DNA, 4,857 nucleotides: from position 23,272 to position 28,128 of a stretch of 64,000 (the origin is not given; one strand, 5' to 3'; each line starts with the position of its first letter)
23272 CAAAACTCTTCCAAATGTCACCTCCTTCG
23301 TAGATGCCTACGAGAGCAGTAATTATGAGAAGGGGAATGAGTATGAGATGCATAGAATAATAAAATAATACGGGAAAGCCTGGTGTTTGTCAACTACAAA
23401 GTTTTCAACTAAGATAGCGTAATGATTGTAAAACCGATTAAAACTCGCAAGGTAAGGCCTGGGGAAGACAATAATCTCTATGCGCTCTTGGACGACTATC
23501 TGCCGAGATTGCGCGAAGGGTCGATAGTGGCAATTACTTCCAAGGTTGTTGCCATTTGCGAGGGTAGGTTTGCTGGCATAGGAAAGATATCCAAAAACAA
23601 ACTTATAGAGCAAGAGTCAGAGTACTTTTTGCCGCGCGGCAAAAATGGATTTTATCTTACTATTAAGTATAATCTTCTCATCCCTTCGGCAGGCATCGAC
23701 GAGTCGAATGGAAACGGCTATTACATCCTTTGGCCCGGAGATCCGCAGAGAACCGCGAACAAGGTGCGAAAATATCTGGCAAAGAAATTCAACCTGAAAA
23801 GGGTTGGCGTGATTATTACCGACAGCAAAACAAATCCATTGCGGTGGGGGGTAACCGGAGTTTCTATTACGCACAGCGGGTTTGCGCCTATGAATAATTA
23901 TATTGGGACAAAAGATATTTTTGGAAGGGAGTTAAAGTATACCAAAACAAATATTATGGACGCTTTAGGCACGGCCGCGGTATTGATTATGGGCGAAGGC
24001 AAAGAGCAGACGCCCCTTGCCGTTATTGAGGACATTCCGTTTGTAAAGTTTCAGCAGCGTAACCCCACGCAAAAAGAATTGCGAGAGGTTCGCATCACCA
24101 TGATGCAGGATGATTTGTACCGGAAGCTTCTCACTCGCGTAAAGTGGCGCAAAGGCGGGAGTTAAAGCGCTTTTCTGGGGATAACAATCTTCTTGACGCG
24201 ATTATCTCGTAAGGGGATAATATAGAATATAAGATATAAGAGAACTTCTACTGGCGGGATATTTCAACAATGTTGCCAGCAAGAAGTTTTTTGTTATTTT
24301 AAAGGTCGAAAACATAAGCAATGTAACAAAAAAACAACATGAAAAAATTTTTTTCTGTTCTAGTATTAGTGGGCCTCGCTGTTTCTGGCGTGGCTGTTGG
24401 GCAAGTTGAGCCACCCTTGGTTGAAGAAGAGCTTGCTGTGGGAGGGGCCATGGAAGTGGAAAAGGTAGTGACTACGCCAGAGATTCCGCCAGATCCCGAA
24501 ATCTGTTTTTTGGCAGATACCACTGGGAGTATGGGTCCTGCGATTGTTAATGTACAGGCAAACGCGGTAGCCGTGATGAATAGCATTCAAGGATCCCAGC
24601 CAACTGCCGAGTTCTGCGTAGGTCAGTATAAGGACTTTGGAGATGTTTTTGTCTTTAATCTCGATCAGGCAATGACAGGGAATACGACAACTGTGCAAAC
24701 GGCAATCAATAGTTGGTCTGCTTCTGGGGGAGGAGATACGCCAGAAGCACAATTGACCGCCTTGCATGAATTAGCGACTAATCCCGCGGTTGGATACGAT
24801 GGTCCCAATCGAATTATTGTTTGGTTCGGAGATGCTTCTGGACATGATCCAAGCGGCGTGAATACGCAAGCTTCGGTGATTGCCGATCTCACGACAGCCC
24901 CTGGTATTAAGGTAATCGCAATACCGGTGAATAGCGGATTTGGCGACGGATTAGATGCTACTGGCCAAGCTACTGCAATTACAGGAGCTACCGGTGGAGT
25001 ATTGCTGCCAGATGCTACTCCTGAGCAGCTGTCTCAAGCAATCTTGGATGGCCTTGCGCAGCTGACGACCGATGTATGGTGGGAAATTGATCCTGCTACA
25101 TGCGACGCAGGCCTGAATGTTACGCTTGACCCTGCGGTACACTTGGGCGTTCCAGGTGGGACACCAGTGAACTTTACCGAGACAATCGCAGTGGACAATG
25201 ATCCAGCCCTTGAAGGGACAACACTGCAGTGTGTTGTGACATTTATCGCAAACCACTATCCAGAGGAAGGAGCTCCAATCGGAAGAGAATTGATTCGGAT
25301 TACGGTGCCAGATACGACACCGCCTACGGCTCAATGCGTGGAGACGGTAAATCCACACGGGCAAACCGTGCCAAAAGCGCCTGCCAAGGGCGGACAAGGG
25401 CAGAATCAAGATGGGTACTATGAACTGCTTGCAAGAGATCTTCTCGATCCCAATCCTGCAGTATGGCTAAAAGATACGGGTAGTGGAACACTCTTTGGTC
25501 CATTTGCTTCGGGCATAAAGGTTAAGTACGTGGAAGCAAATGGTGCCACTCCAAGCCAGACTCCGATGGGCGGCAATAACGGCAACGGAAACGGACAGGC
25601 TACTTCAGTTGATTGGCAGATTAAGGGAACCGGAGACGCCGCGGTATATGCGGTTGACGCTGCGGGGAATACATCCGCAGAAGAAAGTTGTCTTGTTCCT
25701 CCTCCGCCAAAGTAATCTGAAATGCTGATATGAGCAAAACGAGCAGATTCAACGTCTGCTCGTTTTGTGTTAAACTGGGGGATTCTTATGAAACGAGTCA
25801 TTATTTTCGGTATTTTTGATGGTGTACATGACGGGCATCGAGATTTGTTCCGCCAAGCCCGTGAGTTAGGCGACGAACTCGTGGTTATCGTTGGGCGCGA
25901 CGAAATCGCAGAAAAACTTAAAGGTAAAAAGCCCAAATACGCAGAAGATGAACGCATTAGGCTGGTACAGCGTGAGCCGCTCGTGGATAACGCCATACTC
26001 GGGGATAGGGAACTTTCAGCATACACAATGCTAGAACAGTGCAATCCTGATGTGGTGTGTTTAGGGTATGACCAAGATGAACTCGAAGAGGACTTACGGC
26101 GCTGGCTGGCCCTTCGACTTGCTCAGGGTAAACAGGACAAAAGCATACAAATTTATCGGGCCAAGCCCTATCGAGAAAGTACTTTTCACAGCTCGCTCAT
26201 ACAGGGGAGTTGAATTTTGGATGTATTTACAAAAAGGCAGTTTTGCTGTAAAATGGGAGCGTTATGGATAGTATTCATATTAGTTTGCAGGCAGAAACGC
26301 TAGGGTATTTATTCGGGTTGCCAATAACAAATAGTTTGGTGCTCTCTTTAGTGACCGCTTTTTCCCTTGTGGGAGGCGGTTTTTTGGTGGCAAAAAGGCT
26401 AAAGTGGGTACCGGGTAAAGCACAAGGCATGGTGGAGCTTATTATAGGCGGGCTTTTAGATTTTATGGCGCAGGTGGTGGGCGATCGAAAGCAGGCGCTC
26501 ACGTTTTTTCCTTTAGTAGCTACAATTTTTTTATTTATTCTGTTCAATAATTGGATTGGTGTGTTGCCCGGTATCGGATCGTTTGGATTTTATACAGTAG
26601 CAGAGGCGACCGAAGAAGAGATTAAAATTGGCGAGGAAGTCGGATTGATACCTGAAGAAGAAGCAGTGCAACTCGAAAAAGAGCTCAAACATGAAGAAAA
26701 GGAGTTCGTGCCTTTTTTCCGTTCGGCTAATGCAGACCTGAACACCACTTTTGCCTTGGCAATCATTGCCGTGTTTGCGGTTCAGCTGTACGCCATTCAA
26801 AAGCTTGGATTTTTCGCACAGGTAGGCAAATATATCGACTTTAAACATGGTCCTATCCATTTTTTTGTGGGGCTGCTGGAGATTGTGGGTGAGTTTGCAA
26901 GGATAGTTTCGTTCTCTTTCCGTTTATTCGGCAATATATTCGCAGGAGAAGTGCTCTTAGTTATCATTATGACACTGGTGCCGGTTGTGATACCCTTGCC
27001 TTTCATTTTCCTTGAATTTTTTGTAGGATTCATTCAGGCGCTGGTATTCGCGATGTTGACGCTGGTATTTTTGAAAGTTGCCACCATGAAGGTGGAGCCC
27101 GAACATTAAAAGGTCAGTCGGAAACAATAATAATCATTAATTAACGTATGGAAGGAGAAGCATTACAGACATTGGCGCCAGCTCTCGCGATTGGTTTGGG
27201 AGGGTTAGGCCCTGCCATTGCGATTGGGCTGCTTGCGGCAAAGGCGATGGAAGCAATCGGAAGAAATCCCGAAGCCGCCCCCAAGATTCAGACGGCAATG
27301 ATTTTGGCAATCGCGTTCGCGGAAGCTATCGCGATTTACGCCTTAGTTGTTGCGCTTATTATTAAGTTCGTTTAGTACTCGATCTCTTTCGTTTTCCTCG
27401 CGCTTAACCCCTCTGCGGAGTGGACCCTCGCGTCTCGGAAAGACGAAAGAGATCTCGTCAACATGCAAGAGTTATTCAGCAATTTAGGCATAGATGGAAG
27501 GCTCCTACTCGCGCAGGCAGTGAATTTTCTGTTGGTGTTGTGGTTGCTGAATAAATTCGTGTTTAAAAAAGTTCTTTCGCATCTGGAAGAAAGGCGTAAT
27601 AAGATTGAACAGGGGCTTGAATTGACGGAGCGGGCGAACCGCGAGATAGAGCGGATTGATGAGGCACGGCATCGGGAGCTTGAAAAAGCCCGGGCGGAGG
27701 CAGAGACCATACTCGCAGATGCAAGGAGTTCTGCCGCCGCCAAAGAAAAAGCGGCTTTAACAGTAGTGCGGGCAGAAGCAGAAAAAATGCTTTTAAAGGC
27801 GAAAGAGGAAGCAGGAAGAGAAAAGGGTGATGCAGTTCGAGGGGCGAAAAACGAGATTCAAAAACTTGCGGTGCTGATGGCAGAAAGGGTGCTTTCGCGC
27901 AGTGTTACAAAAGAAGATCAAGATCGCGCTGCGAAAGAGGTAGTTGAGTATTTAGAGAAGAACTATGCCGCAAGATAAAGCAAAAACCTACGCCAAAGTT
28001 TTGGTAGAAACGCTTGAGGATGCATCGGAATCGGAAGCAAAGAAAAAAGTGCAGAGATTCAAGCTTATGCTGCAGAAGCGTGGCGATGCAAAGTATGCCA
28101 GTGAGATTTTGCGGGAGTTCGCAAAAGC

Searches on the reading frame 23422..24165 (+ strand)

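Call 80: search_protein_families(library=pfam, proteins=[window:23422-24165:+], max_evalue=0.0001)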
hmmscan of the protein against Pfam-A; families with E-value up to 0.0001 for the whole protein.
window:23422-24165:+ (247 aa): 1 family
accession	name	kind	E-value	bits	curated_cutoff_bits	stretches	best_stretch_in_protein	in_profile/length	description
PF01996.21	F420_ligase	-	1.3e-38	133.1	25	1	6-203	2-217/218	F420-0:Gamma-glutamyl ligase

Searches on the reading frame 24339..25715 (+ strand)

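Call 81: search_protein_families(library=pfam, proteins=[window:24339-25715:+], max_evalue=0.01)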
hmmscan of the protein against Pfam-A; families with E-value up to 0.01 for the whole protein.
window:24339-25715:+ (458 aa): 3 families
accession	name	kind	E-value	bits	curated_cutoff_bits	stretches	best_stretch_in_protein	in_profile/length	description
PF25106.1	VWA_4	-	9.1e-12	45.3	27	1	55-176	2-114/169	von Willebrand factor A domain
PF00092.34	VWA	-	5.5e-05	23.9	23.8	1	55-198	2-140/174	von Willebrand factor type A domain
PF13519.12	VWA_2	-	0.00034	21.6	27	1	56-166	2-106/107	von Willebrand factor type A domain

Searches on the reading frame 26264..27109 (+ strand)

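Call 50: search_protein_families(library=pfam, proteins=[window:26264-27109:+], max_evalue=0.0001)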
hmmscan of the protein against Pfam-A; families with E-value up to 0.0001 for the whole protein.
window:26264-27109:+ (281 aa): 1 family
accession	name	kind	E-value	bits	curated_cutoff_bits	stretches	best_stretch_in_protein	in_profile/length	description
PF00119.25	ATP-synt_A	-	5.7e-43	147.7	33.9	1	27-271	3-217/217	ATP synthase A chain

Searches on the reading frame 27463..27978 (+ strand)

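Call 50: search_protein_families(library=pfam, proteins=[window:27463-27978:+], max_evalue=0.0001)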
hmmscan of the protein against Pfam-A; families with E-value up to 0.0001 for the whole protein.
window:27463-27978:+ (171 aa): 1 family
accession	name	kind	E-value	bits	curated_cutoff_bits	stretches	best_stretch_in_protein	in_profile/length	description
PF00430.23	ATP-synt_B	-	5e-18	65.9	28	1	15-144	2-131/132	ATP synthase B/B' CF(0)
